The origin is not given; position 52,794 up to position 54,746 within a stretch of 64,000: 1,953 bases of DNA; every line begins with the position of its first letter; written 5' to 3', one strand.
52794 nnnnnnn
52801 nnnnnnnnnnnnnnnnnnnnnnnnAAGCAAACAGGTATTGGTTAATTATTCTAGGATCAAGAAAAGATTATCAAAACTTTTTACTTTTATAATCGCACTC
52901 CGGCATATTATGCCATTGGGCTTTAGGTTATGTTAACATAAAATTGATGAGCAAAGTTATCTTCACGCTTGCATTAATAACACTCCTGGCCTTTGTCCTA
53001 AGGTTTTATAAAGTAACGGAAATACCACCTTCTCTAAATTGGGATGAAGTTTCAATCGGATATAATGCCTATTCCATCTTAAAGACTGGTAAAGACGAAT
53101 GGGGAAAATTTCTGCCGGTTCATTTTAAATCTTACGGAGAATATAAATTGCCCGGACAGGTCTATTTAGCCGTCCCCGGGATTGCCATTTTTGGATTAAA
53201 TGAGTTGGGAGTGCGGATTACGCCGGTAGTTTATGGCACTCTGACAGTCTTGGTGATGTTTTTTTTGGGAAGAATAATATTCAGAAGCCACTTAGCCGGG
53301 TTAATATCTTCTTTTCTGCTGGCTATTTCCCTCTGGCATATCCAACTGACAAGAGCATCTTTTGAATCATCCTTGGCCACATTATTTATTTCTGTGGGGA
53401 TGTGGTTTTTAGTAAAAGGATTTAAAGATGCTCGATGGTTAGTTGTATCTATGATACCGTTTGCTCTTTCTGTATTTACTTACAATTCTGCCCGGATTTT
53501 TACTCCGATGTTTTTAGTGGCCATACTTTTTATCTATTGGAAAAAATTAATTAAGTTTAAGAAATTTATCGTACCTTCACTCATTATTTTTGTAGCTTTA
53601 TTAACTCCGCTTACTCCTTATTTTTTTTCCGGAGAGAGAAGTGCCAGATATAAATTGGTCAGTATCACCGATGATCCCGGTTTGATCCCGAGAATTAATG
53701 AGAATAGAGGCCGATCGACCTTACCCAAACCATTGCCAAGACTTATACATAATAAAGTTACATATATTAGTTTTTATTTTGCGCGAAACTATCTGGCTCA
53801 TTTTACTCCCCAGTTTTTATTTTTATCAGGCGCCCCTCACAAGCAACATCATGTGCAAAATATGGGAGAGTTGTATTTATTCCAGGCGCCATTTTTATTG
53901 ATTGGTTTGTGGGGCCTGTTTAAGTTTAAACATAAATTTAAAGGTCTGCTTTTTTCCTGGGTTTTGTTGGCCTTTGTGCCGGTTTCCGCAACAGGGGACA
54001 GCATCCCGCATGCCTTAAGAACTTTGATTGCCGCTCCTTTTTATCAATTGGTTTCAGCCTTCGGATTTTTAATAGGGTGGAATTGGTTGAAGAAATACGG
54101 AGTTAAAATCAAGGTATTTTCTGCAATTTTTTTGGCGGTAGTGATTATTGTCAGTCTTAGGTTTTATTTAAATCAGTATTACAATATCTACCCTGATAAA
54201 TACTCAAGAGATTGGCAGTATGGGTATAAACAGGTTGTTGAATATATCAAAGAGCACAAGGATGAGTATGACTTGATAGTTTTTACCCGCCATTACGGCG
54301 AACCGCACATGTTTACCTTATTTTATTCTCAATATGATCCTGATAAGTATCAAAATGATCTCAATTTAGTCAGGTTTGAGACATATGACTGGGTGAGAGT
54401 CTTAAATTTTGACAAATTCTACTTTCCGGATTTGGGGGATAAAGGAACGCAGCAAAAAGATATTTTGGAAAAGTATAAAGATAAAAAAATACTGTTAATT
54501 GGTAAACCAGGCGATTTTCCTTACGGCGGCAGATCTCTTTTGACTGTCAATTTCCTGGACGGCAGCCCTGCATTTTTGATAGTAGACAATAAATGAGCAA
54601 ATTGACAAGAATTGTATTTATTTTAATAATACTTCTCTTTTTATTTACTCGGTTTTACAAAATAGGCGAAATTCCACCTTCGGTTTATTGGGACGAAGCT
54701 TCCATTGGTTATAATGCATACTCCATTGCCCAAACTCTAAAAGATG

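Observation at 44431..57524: Five GT39/PMT-like paralogs, three of them in direct tandem behind a palindrome-bearing leader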

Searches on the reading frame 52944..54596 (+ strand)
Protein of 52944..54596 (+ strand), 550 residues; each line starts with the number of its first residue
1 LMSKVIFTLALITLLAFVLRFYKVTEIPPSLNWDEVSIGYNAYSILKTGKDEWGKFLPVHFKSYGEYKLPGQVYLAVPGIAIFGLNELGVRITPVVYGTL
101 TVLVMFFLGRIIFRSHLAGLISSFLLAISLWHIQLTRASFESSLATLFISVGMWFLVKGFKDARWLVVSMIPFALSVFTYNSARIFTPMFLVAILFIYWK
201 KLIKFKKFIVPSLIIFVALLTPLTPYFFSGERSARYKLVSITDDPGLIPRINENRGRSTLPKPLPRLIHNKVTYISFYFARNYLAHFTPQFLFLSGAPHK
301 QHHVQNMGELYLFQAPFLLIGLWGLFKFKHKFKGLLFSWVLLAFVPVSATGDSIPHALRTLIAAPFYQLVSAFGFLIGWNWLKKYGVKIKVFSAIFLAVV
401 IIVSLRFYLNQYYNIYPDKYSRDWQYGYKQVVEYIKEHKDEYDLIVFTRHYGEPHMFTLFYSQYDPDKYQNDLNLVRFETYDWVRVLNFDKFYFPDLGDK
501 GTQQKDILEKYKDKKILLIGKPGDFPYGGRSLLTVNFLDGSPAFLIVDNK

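Call 5: search_protein_families(library=pfam, proteins=[window:52944-54596:+], max_evalue=0.01)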
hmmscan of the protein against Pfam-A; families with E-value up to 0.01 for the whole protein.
window:52944-54596:+ (550 aa): 2 families
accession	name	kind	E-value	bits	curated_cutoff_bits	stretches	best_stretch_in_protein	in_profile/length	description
PF13231.12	PMT_2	-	2.9e-08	34.5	26.1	1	74-221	8-155/160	Dolichyl-phosphate-mannose-protein mannosyltransferase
PF02366.24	PMT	-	4e-07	30.3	22.7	1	11-207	2-209/245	Dolichyl-phosphate-mannose-protein mannosyltransferase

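Call 7: search_protein_families(library=ncbifam, proteins=[window:52944-54596:+], max_evalue=0.01)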
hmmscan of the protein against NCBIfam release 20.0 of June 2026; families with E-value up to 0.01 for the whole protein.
window:52944-54596:+ (550 aa): 0 families

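Call 12: find_homologous_proteins(query=window:52947-54596:+, max_evalue=0.00001)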
Query window:52947-54596:+ (549 aa): 2400 proteins with E <= 0.00001 among 8000 candidates; the best 120 are listed.
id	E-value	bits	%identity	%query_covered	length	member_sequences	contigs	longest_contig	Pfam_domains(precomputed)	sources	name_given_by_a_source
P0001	0.0e+0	1245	100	100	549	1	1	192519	PF02366.25,PF13231.13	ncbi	-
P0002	0.0e+0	1050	81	100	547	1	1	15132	PF02366.25,PF13231.13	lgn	-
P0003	0.0e+0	1043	83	100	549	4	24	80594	PF02366.25,PF13231.13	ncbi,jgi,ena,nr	ncbi:hypothetical protein A3H81_00400 [Candidatus Daviesbacteria bacterium RIFCSPLOWO2_02_FULL_38_18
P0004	0.0e+0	1032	82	100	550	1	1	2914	PF02366.25,PF13231.13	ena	-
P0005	0.0e+0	1023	81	99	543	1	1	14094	PF02366.25,PF02516.21,PF13231.13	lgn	-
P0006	0.0e+0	1022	81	99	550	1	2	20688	PF02366.25,PF13231.13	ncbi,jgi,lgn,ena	-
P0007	9.4e-294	994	77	100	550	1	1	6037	PF02366.25,PF13231.13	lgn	-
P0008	2.0e-285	966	77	99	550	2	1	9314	PF02366.25,PF13231.13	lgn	-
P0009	5.7e-285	965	78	99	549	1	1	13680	PF02366.25,PF13231.13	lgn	-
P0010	3.1e-284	962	77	99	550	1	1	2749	PF02366.25,PF13231.13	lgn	-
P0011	1.7e-283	960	74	100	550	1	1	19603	PF02366.25,PF13231.13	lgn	-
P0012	1.7e-283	960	75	99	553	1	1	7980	PF02366.25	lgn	-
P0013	3.4e-283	959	76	100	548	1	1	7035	PF02366.25,PF13231.13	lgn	-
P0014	9.1e-283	957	76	97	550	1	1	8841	PF02366.25,PF13231.13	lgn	-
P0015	4.2e-282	955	76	100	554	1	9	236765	PF02366.25,PF13231.13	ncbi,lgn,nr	ncbi:glycosyltransferase family 39 protein [Candidatus Daviesbacteria bacterium]|nr:glycosyltransfer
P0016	1.1e-281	954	77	97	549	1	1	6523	PF02366.25,PF13231.13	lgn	-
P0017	1.4e-281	953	74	100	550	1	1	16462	PF02366.25,PF13231.13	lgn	-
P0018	8.1e-281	951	75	99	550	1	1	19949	PF02366.25,PF13231.13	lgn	-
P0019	8.1e-280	948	76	97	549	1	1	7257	PF02366.25,PF13231.13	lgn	-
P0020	6.2e-279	945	76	97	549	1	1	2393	PF02366.25,PF13231.13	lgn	-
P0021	9.2e-277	938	74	100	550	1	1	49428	PF02366.25,PF13231.13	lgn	-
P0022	1.1e-276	937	75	100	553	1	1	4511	PF02366.25,PF13231.13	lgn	-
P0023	2.1e-275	933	73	100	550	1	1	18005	PF02366.25,PF13231.13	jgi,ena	-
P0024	5.0e-275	932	75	96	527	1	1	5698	PF02366.25,PF13231.13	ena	-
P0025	7.6e-275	931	74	97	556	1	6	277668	PF02366.25,PF13231.13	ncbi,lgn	-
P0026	2.2e-274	930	74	99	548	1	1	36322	PF02366.25,PF13231.13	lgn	-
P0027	1.0e-273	928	71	99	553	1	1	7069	PF02366.25,PF13231.13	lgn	-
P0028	1.7e-273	927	74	99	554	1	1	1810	PF02366.25,PF13231.13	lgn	-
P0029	2.5e-273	926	75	96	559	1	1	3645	PF02366.25,PF13231.13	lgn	-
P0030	8.0e-273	925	72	100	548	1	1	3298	PF02366.25,PF13231.13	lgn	-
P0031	1.6e-272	924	72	100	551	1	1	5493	PF02366.25,PF13231.13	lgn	-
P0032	4.6e-271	919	73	100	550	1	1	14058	PF02366.25,PF13231.13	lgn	-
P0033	6.3e-271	918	72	100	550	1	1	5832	PF02366.25,PF13231.13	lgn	-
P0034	9.1e-271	918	74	97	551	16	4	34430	PF02366.25,PF13231.13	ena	-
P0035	1.0e-270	918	72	100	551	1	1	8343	PF02366.25,PF13231.13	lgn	-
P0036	1.4e-270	917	73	100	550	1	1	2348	PF02366.25,PF13231.13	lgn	-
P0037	1.7e-270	917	73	98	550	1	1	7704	PF02366.25,PF13231.13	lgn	-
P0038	1.8e-270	917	72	99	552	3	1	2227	PF02366.25,PF13231.13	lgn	-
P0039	4.2e-270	916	72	100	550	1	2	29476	PF02366.25,PF13231.13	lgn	-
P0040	1.2e-269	914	73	99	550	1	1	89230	PF02366.25,PF13231.13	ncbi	-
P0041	2.2e-269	913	74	98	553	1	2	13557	PF02366.25,PF13231.13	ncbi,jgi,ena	-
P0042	2.4e-269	913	73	100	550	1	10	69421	PF02366.25,PF13231.13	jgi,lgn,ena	-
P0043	2.6e-268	910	72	100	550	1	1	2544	PF02366.25,PF13231.13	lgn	-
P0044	3.3e-268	909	72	100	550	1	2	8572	PF02366.25,PF13231.13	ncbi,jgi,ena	-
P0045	8.3e-268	908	73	100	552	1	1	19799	PF13231.13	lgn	-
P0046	1.9e-267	907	73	97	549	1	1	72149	PF02366.25,PF13231.13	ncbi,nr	ncbi:MAG: glycosyltransferase family 39 protein [Candidatus Daviesbacteria bacterium]|nr:glycosyltra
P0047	2.4e-267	907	72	100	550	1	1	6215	PF02366.25,PF13231.13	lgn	-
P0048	3.9e-267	906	72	99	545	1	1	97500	PF02366.25,PF13231.13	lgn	-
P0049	4.1e-267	906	73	99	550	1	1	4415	PF02366.25,PF13231.13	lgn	-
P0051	5.6e-267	905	72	99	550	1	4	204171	PF02366.25,PF13231.13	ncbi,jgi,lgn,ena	-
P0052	6.5e-267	905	71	97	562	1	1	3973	PF02366.25,PF13231.13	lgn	-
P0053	8.6e-267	905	73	99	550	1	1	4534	PF02366.25,PF13231.13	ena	-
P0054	2.4e-266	903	72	100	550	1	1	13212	PF02366.25,PF13231.13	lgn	-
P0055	4.1e-266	902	73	97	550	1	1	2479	PF02366.25,PF13231.13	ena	-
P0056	6.5e-266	902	71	100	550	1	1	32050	PF02366.25,PF13231.13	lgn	-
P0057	9.7e-266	901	72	100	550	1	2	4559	PF02366.25,PF13231.13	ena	-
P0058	1.3e-265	901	72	97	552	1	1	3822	PF02366.25,PF13231.13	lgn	-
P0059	1.6e-265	900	71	100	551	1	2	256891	PF02366.25,PF13231.13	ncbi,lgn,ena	ncbi:MAG: phospholipid carrier-dependent glycosyltransferase [Patescibacteria group bacterium]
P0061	3.8e-265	899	73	99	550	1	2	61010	PF02366.25,PF13231.13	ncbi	-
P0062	3.9e-265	899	72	98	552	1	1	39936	PF02366.25,PF13231.13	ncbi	-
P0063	6.2e-265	899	72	100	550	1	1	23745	PF02366.25,PF13231.13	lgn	-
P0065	1.2e-264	898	73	97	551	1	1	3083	PF02366.25,PF13231.13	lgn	-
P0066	3.7e-264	896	72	97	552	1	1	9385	PF02366.25,PF13231.13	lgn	-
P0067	6.5e-264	895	71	99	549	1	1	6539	PF02366.25,PF13231.13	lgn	-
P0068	7.1e-264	895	71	97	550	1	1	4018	PF02366.25,PF13231.13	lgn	-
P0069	9.1e-264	895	73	99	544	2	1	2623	PF02366.25,PF13231.13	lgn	-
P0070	9.2e-264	895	73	98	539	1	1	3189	PF02366.25,PF13231.13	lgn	-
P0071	1.3e-263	894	71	99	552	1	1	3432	PF02366.25,PF13231.13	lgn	-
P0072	2.1e-263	894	72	97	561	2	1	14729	PF02366.25,PF13231.13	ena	-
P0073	2.2e-263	893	70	100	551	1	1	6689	PF02366.25,PF13231.13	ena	-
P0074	5.0e-263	892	71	100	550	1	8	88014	PF02366.25,PF13231.13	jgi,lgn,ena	-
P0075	5.8e-263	892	71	97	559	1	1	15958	PF02366.25,PF13231.13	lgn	-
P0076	6.2e-263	892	70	100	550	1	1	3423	PF02366.25,PF13231.13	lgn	-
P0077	7.2e-263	892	72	97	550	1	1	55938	PF02366.25,PF13231.13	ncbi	-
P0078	1.1e-262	891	72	98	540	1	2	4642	PF13231.13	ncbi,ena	-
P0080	1.6e-262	891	71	98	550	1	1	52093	PF02366.25,PF13231.13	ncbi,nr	ncbi:MAG: glycosyltransferase family 39 protein [Candidatus Daviesbacteria bacterium]|nr:glycosyltra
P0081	1.8e-262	890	71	100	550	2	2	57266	PF02366.25,PF13231.13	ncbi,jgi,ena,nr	ncbi:glycosyltransferase family 39 protein [Patescibacteria group bacterium]|nr:glycosyltransferase 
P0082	1.8e-262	890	70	99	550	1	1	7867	PF02366.25,PF13231.13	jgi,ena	-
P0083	2.4e-262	890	72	100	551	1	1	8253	PF02366.25,PF13231.13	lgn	-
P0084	2.9e-262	890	72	97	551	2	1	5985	PF02366.25,PF13231.13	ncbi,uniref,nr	ncbi:hypothetical protein A3I48_00355 [Candidatus Daviesbacteria bacterium RIFCSPLOWO2_02_FULL_36_7]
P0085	3.5e-262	890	73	99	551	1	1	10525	PF02366.25,PF13231.13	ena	-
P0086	3.8e-262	889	70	100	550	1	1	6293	PF02366.25,PF13231.13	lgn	-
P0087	4.6e-262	889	71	100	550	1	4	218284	PF02366.25,PF13231.13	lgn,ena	-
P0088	4.9e-262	889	70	100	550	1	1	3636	PF02366.25,PF13231.13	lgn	-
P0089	5.8e-262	889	71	99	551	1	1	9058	PF02366.25,PF13231.13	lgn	-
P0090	6.0e-262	889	72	99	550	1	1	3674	PF02366.25,PF13231.13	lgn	-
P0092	1.5e-261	887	71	99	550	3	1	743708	PF02366.25,PF13231.13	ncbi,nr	ncbi:MAG: glycosyltransferase family 39 protein [Candidatus Daviesbacteria bacterium]|nr:glycosyltra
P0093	1.7e-261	887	74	96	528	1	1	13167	PF02366.25,PF13231.13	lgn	-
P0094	2.1e-261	887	71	100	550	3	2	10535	PF02366.25,PF13231.13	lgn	-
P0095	2.4e-261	887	70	97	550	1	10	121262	PF02366.25,PF13231.13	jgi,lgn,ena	-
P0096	3.3e-261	886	70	100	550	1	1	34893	PF02366.25,PF13231.13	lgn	-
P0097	3.3e-261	886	72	97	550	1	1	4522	PF02366.25,PF13231.13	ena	-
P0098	4.0e-261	886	73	97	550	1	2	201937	PF02366.25,PF13231.13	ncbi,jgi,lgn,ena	-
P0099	4.1e-261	886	71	100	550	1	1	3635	PF02366.25,PF13231.13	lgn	-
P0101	4.3e-261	886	72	97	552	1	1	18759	PF02366.25,PF13231.13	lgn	-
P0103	7.2e-261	885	71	98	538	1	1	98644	PF02366.25,PF13231.13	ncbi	-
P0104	1.2e-260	884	69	100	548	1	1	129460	PF02366.25,PF13231.13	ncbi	-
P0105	1.9e-260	884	71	100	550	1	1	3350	PF02366.25,PF13231.13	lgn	-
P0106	2.4e-260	883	71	97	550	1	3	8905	PF02366.25,PF13231.13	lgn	-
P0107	2.6e-260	883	73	97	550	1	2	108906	PF02366.25,PF13231.13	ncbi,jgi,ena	-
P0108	3.2e-260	883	70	97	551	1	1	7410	PF02366.25,PF13231.13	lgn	-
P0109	3.3e-260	883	72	96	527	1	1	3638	PF02366.25,PF13231.13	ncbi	-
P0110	4.6e-260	882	71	100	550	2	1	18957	PF13231.13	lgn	-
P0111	5.9e-260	882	71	97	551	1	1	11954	PF02366.25,PF13231.13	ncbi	-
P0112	6.9e-260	882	70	100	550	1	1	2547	PF02366.25,PF13231.13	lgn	-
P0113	9.0e-260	882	70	99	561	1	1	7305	PF02366.25,PF13231.13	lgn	-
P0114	9.0e-260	882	71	97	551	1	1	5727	PF02366.25,PF13231.13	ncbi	-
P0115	1.1e-259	881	71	99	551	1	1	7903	PF13231.13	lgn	-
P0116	1.5e-259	881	69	99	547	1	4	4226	PF02516.21,PF13231.13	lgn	-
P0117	1.5e-259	881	70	97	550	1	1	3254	PF02366.25,PF13231.13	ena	-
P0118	1.6e-259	881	71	97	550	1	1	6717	PF02366.25,PF13231.13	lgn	-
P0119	2.2e-259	880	70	100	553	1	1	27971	PF02366.25,PF13231.13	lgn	-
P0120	3.3e-259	880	71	99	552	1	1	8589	PF02366.25,PF13231.13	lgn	-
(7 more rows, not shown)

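Call 17: find_encoding_contigs(protein=P0092, flank=10000, max_places=2)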
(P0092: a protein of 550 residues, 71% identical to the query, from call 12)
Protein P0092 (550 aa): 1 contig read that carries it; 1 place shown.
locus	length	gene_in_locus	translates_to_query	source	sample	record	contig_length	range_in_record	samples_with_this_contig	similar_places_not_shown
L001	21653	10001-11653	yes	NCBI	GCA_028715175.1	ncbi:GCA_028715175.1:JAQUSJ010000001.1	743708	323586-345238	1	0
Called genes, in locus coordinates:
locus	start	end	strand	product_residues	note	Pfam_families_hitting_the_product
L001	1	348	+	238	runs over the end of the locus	-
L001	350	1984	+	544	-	-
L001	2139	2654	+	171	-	-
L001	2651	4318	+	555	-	PF13231:PMT_2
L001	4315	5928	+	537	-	PF13231:PMT_2 (weak)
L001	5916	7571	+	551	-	PF13231:PMT_2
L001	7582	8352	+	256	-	PF00535:Glycos_transf_2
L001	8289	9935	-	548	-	PF10131:PTPS_related (faint)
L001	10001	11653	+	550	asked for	PF02366:PMT, PF13231:PMT_2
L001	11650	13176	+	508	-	PF02366:PMT, PF13231:PMT_2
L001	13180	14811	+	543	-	PF02366:PMT (weak), PF13231:PMT_2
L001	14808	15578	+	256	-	PF00535:Glycos_transf_2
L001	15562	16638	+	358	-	PF13439:Glyco_transf_4, PF20706:GT4-conflict (weak), PF00534:Glycos_transf_1, PF13692:Glyco_trans_1_4, PF13524:Glyco_trans_1_2 (weak)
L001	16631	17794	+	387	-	-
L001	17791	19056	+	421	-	PF01943:Polysacc_synt, PF13440:Polysacc_synt_3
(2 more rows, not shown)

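Call 18: find_encoding_contigs(protein=P0015, flank=10000, max_places=2)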
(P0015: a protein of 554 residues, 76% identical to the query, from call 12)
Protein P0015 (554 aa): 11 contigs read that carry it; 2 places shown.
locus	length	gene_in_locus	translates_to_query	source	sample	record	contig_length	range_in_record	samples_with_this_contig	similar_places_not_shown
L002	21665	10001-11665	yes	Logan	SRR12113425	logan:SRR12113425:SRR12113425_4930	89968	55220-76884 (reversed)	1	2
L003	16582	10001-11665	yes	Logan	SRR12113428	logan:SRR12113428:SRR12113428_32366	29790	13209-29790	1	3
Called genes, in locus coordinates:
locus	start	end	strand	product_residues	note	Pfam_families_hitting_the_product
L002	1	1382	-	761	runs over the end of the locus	PF09586:YfhO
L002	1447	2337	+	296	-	PF00535:Glycos_transf_2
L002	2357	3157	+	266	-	PF00535:Glycos_transf_2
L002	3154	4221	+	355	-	PF00534:Glycos_transf_1, PF13692:Glyco_trans_1_4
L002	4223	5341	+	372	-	PF09594:GT87 (weak)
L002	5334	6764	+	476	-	PF13231:PMT_2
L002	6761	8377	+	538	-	PF13231:PMT_2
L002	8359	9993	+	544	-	PF13231:PMT_2 (weak)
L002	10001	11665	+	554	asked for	PF02366:PMT, PF13231:PMT_2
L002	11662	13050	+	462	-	PF13231:PMT_2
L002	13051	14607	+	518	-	PF02366:PMT, PF13231:PMT_2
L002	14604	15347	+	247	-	PF00535:Glycos_transf_2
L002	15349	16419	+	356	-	PF13439:Glyco_transf_4, PF13579:Glyco_trans_4_4, PF20706:GT4-conflict, PF00534:Glycos_transf_1, PF13692:Glyco_trans_1_4, PF13524:Glyco_trans_1_2 (weak)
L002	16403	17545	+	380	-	PF04188:Mannosyl_trans2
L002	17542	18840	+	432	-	PF01943:Polysacc_synt, PF13440:Polysacc_synt_3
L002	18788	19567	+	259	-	PF00535:Glycos_transf_2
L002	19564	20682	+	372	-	PF13439:Glyco_transf_4, PF20706:GT4-conflict, PF00534:Glycos_transf_1, PF13692:Glyco_trans_1_4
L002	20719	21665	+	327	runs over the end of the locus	PF01073:3Beta_HSD, PF01370:Epimerase, PF07993:NAD_binding_4 (faint), PF16363:GDP_Man_Dehyd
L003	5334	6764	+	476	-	PF13231:PMT_2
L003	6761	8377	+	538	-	PF13231:PMT_2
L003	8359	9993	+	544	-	PF13231:PMT_2 (weak)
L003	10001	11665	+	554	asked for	PF02366:PMT, PF13231:PMT_2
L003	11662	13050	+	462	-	PF13231:PMT_2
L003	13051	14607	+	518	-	PF02366:PMT, PF13231:PMT_2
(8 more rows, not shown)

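Call 19: search_protein_representatives(protein=window:52947-54596:+)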
Query: 549 residues. Proteins with E-value up to 0.001 (for the whole library): 11593; up to 1e-10: 6956; up to 1e-30: 2914. The best 150 are listed.
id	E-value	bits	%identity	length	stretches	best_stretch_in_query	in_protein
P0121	1.1e-198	678.2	58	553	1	6-548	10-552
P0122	8.9e-139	480.4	56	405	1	147-547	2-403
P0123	1.7e-133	462.9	46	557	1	2-530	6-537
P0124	2.0e-131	456.1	46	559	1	5-546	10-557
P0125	4.6e-119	415.3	40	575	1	9-546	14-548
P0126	1.8e-115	403.5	52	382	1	6-376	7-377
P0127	1.4e-114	400.6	42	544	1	3-546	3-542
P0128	3.9e-113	395.7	42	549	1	2-519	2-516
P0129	1.5e-105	370.7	40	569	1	6-547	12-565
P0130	1.4e-104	367.5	41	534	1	7-548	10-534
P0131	5.1e-103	362.3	41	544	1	8-546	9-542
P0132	8.1e-102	358.4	41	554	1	7-495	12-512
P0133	3.1e-101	356.5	43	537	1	7-547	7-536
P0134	5.0e-101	355.8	37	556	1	10-523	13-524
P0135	1.4e-100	354.4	39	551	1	3-547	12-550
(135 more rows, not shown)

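Call 28: predict_structure(alignment_id=A2)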
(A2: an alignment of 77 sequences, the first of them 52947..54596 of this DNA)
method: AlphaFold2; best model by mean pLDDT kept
length: 549 residues; sequences in the alignment: 77
mean_pLDDT: 95.9   pTM: 0.94
mean pLDDT of the five models: 95.9, 95.5, 94.8, 94.8, 94.8
residues with pLDDT >= 90: 508; 70-90: 39; 50-70: 2; < 50: 0
segments of 3 or more residues with pLDDT < 50: none
pLDDT, mean of each block of 10 residues (from residue 1): 95 98 98 97 98 95 91 98 98 98 98 98 98 98 98 98 98 97 97 98 97 97 87 85 93 97 95 95 97 96 96 98 96 98 95 88 98 98 97 98 98 98 97 98 96 97 98 93 94 89 92 96 86 98 96
secondary structure, 60 per line:
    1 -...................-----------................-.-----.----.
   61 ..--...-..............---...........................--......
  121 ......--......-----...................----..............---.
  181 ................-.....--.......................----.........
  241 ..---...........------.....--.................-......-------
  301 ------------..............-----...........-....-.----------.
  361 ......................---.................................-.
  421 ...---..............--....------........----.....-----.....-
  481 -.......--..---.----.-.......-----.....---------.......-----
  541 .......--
elements in order: H2-20 H32-47 E60-62 E65-67 H69-82 H86-112 H115-126 H129-134 H140-158 H163-176 H180-196 H198-202 H205-227 H232-238 H246-256 H263-267 H270-286 H288-293 H313-326 H332-342 H344-347 H360-382 H386-418 H420-423 H427-440 E443-446 H453-460 H465-469 E475-479 E482-488 H503-509 E515-519 E529-535 E541-547
